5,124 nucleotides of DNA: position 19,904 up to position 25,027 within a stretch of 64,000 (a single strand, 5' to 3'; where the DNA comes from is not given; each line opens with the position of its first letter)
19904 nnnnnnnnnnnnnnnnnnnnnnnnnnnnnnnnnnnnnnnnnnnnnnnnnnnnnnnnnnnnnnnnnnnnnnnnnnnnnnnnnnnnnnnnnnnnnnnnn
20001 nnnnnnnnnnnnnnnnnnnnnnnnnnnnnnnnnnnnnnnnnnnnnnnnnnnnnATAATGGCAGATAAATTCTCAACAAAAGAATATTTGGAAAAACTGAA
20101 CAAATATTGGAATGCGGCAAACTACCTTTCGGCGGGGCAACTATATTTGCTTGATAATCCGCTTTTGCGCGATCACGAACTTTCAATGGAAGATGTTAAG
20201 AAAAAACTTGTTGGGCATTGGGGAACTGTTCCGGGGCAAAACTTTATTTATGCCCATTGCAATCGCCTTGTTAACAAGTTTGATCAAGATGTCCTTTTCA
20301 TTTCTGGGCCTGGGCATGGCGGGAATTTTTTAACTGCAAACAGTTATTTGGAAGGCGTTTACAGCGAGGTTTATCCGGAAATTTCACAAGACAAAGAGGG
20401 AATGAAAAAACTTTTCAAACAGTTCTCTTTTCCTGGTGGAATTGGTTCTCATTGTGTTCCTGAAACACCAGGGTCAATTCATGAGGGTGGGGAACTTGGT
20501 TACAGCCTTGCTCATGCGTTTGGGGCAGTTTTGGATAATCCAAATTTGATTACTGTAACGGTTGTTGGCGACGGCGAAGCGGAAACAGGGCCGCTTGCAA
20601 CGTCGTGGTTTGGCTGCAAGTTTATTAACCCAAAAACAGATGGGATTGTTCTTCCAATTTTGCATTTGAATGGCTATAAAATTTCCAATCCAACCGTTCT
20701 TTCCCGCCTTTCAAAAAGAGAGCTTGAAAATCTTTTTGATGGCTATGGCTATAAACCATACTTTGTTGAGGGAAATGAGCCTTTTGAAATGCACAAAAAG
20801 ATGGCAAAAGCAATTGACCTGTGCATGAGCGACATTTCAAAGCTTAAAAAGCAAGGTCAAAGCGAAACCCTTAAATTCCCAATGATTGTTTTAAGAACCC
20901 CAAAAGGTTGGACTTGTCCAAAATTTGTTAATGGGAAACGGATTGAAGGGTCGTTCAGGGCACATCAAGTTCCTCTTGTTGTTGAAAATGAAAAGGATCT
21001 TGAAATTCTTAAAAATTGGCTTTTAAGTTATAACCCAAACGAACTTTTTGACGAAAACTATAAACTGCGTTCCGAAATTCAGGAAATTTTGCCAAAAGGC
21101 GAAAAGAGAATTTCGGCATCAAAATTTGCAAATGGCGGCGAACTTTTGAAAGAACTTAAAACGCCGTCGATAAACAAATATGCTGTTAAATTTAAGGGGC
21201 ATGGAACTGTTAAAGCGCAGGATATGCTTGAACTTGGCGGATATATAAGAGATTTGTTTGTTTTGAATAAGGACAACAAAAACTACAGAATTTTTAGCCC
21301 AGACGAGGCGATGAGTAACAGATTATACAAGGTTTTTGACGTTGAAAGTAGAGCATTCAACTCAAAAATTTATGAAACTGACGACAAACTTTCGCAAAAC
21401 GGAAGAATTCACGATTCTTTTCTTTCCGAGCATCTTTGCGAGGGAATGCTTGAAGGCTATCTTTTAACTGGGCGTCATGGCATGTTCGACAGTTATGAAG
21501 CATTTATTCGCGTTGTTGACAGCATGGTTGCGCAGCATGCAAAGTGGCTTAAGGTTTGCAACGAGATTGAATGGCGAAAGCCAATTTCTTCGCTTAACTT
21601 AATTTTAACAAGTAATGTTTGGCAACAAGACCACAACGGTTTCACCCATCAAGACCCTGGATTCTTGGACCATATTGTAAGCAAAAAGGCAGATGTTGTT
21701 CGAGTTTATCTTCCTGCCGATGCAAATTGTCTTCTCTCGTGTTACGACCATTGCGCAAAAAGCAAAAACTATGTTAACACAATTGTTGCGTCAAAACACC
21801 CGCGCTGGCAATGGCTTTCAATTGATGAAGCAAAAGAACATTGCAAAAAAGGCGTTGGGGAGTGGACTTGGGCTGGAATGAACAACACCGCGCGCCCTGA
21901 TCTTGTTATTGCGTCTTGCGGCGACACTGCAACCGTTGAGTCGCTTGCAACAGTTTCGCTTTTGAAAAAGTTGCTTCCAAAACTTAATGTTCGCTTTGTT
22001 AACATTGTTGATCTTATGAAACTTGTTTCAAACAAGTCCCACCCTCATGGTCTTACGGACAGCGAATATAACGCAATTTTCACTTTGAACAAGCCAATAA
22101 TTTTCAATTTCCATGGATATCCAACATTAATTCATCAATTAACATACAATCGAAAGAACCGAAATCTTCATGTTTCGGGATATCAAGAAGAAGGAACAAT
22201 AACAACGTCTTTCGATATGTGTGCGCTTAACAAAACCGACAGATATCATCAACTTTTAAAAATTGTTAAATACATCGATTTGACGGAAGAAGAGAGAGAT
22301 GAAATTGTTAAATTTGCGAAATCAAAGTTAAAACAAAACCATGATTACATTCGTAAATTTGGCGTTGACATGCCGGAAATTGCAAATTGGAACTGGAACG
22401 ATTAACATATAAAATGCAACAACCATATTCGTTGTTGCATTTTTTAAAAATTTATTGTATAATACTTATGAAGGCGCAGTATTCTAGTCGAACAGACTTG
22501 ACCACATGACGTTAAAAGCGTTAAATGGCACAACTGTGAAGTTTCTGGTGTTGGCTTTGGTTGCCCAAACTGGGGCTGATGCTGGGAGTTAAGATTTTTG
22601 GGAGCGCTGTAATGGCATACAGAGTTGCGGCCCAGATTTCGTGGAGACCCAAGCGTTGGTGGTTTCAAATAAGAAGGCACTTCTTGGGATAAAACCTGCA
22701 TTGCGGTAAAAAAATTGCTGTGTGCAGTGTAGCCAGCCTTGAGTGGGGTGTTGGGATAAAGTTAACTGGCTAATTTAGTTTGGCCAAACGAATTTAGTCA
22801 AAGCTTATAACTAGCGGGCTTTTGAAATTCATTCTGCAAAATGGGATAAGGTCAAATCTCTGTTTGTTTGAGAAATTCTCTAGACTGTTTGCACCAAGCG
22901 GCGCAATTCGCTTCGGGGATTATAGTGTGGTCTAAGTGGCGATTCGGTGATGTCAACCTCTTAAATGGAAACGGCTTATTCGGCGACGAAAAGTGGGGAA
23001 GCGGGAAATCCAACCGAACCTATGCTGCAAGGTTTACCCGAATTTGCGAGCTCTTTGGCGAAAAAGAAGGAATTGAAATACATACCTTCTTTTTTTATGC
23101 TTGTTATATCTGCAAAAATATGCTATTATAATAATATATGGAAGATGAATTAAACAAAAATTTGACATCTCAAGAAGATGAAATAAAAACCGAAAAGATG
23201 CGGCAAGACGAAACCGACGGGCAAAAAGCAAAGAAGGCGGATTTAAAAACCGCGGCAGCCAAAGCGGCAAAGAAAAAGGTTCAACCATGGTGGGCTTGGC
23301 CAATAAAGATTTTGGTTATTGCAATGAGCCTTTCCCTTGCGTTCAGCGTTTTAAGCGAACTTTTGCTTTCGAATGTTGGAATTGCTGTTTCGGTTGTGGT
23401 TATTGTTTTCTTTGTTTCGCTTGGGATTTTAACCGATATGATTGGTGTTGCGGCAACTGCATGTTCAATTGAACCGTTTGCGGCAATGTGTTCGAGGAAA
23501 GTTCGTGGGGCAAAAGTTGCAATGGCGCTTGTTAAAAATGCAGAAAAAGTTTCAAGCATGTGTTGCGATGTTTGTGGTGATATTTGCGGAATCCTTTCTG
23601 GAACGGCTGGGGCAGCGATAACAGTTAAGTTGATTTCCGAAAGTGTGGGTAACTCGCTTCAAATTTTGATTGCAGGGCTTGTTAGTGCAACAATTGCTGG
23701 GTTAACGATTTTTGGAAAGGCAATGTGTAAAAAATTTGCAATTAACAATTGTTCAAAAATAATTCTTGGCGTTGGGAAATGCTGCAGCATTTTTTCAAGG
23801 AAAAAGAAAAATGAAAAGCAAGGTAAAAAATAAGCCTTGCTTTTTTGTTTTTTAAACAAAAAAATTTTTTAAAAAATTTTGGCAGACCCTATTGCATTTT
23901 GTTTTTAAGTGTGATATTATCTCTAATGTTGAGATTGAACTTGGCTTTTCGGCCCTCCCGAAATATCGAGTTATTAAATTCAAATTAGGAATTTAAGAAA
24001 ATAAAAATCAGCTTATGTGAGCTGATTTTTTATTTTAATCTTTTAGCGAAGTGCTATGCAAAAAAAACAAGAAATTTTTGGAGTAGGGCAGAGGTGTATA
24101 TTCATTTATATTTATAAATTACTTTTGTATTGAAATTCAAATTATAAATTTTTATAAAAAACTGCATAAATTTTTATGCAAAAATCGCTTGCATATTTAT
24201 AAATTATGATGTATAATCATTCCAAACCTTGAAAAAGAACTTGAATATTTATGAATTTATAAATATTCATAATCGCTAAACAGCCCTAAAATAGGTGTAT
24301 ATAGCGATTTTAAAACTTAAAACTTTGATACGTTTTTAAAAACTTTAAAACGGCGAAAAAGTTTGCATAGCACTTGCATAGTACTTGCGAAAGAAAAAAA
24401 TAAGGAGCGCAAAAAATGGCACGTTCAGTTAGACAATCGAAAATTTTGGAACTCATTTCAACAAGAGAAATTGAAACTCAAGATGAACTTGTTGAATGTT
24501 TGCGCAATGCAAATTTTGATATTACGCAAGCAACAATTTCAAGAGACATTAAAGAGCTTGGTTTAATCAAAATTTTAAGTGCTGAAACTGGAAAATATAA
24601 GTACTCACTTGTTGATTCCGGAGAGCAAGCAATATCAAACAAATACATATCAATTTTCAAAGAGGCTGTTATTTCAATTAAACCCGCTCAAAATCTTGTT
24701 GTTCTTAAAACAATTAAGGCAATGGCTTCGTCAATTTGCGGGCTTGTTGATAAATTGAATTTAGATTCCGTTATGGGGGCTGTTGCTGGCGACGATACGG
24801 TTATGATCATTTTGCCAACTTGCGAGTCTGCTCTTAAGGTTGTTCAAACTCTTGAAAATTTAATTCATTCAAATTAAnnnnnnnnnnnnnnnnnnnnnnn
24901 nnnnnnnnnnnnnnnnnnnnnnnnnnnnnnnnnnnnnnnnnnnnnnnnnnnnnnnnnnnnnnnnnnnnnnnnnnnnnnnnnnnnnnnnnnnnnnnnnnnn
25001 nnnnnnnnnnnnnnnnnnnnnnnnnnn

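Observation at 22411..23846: ~625-nt promoter-to-terminator structured RNA directly upstream of a multi-pass membrane protein gene: OLE RNA/OapA-type locus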

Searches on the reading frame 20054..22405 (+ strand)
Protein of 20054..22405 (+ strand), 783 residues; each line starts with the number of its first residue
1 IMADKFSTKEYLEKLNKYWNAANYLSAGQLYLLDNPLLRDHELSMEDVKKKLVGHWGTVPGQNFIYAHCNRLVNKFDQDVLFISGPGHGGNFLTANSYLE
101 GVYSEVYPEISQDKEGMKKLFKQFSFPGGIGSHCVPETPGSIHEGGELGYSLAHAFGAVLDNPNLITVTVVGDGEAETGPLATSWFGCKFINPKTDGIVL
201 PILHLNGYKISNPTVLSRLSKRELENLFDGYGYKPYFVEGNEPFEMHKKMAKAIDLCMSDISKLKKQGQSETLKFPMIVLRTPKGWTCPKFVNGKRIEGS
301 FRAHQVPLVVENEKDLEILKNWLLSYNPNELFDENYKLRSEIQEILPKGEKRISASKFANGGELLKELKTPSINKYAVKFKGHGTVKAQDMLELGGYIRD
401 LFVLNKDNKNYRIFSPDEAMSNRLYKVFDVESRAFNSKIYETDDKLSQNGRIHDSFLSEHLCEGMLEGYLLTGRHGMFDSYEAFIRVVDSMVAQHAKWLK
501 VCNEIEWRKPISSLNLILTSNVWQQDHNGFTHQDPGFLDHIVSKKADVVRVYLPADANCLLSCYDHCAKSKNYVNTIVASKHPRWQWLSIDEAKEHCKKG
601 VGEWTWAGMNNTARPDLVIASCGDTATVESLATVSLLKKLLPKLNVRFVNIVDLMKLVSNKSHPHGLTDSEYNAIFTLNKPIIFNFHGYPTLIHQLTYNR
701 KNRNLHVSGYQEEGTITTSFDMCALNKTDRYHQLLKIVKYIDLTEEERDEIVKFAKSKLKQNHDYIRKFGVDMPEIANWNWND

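Call 4: search_protein_families(library=pfam, proteins=[window:20054-22405:+], max_evalue=0.01)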
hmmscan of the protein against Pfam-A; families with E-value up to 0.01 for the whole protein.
window:20054-22405:+ (783 aa): 3 families
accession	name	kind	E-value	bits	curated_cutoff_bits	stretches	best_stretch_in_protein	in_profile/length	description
PF09364.15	XFP_N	-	4.5e-171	569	23.7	1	8-363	3-363/364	XFP N-terminal domain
PF09363.15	XFP_C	-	2.6e-80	269.1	23.4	1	581-781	1-202/202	XFP C-terminal domain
PF03894.20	XFP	-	1.2e-79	266.6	22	1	393-570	2-177/177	D-xylulose 5-phosphate/D-fructose 6-phosphate phosphoketolase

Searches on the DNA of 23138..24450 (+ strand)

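Call 31: search_rna_families(sources=[L084, L087, L088, L001, L003, L004, L013, L014, L018, L021, L037, L044, L075, L061, L067, L070, L080], threshold=gathering, show_alignments=0)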
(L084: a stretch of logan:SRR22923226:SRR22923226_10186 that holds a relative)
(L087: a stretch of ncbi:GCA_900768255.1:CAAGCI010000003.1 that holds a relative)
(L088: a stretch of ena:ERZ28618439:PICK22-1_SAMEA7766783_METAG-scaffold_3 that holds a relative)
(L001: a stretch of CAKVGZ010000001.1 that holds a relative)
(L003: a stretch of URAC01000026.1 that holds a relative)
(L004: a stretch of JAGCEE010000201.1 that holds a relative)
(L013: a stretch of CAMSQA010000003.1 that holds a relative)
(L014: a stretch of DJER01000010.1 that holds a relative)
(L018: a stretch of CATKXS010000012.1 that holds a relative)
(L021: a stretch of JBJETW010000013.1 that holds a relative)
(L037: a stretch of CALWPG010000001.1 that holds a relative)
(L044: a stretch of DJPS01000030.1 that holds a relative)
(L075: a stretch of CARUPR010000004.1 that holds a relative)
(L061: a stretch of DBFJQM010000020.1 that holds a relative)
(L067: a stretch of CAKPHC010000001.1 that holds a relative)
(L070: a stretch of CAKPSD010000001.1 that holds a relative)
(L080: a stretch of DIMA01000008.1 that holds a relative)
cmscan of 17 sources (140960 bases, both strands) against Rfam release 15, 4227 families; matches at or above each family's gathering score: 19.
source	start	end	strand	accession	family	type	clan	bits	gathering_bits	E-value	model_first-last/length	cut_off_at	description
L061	3231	3899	+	RF01071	OLE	Gene;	-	417.5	50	7.1e-119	1-616/616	no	Ornate Large Extremophilic RNA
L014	3405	4000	+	RF01071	OLE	Gene;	-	408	50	4.7e-116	1-616/616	no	Ornate Large Extremophilic RNA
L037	3347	3938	+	RF01071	OLE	Gene;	-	404.5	50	5.1e-115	1-616/616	no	Ornate Large Extremophilic RNA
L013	1861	2445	+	RF01071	OLE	Gene;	-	387.9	50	4.3e-110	1-616/616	no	Ornate Large Extremophilic RNA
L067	3403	4000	+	RF01071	OLE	Gene;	-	383.3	50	1e-108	1-616/616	no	Ornate Large Extremophilic RNA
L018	2634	3224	+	RF01071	OLE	Gene;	-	376.4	50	1.1e-106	1-616/616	no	Ornate Large Extremophilic RNA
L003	3257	3863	+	RF01071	OLE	Gene;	-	373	50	1.1e-105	1-616/616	no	Ornate Large Extremophilic RNA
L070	3338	3910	+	RF01071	OLE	Gene;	-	361.7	50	2.6e-102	1-616/616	no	Ornate Large Extremophilic RNA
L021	3234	3834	+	RF01071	OLE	Gene;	-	355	50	2.4e-100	1-616/616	no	Ornate Large Extremophilic RNA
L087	3321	3935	+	RF01071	OLE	Gene;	-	353.4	50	7.4e-100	1-616/616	no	Ornate Large Extremophilic RNA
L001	3304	3908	+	RF01071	OLE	Gene;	-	353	50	9.4e-100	1-616/616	no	Ornate Large Extremophilic RNA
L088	3321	3935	+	RF01071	OLE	Gene;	-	352.3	50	1.5e-99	1-616/616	no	Ornate Large Extremophilic RNA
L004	1992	2585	+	RF01071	OLE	Gene;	-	351.2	50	3.2e-99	1-616/616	no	Ornate Large Extremophilic RNA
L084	3319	3931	+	RF01071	OLE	Gene;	-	346.4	50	8.9e-98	1-616/616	no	Ornate Large Extremophilic RNA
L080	3312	3921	+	RF01071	OLE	Gene;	-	344.8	50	2.6e-97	1-616/616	no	Ornate Large Extremophilic RNA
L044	3470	3543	+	RF00005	tRNA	Gene; tRNA;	CL00001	67.7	29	2.9e-12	1-71/71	no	tRNA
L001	166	250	+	RF00005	tRNA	Gene; tRNA;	CL00001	56.2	29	4.2e-09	1-71/71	no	tRNA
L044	3552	3623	+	RF00005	tRNA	Gene; tRNA;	CL00001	55.8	29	5.6e-09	1-71/71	no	tRNA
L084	556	640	+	RF00005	tRNA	Gene; tRNA;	CL00001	54.7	29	1.1e-08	1-71/71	no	tRNA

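Call 51: search_rna_families(source=window, start=23800, end=24450, threshold=evalue, max_evalue=1)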
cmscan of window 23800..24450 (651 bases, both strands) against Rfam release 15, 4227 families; matches with E-value up to 1: 5.
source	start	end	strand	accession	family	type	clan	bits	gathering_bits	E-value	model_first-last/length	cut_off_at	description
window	23800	23853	+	RF02029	sraA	Gene; sRNA;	-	22.2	56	0.64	48-95/95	5'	sraA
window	23934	24037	+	RF03155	TD-1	Cis-reg;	CL00124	22.1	64.5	0.3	1-120/120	no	TD-1 RNA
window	23957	24034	+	RF01859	Phe_leader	Cis-reg; leader;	-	20.2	55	0.89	1-125/125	no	Phenylalanine leader peptide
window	23814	23967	-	RF00125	IS128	Gene; sRNA;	-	16.7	80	0.67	1-209/209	no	IS128 RNA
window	23811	23869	-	RF01472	rli40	Gene; sRNA;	-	14.9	100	0.3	1-263/263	no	Listeria sRNA rli40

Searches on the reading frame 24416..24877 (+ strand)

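Call 4: search_protein_families(library=pfam, proteins=[window:24416-24877:+], max_evalue=0.01)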
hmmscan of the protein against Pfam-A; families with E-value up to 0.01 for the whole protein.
window:24416-24877:+ (153 aa): 2 families
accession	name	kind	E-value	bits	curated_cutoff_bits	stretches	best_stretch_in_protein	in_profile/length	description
PF01316.27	Arg_repressor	-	1.6e-22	79.5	27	1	1-69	1-68/70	Arginine repressor, DNA binding domain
PF02863.23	Arg_repressor_C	-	7.3e-21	74.2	25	1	81-147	1-67/68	Arginine repressor, C-terminal domain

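Call 5: search_protein_families(library=ncbifam, proteins=[window:24416-24877:+], max_evalue=0.01)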
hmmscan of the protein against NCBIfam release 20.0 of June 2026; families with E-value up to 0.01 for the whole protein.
window:24416-24877:+ (153 aa): 5 families
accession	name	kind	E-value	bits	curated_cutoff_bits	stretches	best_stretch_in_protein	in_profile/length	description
NF001680.0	PRK00441.1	equivalog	1.3e-45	155.2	184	1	4-151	3-149/150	arginine repressor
NF003281.1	PRK04280.1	equivalog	1.1e-40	139.2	182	1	3-149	2-147/148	transcriptional regulator AhrC/ArgR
TIGR01529.1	argR_whole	equivalog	3.6e-38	130.9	130.45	1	6-149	3-145/146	arginine repressor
NF002880.0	PRK03341.1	equivalog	1.9e-27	96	200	1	2-149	14-166/170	arginine repressor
NF003457.0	PRK05066.1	equivalog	3.5e-16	59.2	194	1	12-150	16-152/156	transcriptional regulator ArgR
